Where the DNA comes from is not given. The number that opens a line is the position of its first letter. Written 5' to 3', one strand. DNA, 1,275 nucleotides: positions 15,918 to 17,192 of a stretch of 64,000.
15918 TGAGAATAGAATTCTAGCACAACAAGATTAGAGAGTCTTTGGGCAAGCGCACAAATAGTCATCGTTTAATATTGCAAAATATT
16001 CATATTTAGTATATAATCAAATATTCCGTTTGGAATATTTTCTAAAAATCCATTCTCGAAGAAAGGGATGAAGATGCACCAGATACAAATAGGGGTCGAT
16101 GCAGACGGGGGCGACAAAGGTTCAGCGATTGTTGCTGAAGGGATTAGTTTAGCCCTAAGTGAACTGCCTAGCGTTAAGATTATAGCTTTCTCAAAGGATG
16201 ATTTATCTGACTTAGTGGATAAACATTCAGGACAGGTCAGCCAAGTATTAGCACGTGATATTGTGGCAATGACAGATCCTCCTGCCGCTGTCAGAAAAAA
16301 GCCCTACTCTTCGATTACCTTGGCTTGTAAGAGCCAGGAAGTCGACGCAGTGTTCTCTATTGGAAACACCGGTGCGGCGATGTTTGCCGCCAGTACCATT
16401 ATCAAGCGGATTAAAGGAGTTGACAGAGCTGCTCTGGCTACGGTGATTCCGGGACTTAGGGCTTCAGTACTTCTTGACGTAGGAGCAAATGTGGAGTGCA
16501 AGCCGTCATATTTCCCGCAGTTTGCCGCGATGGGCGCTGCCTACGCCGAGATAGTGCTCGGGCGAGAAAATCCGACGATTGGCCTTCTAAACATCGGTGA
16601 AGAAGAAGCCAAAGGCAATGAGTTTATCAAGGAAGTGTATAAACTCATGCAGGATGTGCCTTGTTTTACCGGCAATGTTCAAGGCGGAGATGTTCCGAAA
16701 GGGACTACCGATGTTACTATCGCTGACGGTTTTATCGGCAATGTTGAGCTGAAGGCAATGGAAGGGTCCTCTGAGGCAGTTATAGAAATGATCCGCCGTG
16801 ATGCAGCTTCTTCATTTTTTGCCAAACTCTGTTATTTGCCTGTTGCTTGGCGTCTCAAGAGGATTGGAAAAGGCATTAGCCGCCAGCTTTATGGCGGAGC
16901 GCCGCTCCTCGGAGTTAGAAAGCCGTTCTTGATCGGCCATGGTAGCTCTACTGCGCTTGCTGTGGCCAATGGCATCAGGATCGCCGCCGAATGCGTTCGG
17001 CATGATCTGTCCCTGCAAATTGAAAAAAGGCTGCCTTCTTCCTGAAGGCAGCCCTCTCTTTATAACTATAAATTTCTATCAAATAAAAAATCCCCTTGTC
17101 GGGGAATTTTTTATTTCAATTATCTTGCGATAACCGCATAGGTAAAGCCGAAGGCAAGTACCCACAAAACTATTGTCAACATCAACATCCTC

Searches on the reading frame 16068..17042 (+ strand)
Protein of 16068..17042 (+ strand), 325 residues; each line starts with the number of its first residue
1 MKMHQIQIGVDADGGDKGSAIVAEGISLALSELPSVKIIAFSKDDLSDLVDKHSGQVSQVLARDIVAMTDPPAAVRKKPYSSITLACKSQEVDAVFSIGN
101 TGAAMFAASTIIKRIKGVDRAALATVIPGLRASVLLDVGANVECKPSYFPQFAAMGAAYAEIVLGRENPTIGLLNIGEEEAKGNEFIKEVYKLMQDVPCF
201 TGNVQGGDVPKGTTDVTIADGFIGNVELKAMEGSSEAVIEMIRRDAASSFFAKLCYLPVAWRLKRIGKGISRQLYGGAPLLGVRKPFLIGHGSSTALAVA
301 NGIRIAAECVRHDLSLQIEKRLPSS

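Call 31: search_protein_families(library=pfam, proteins=[window:16068-17042:+], max_evalue=0.00001)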
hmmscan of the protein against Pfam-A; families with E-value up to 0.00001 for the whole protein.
window:16068-17042:+ (325 aa): 1 family
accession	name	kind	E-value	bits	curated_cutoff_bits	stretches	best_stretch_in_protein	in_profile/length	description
PF02504.20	FA_synthesis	-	5.8e-81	272.5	29.1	1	7-314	2-321/324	Fatty acid synthesis protein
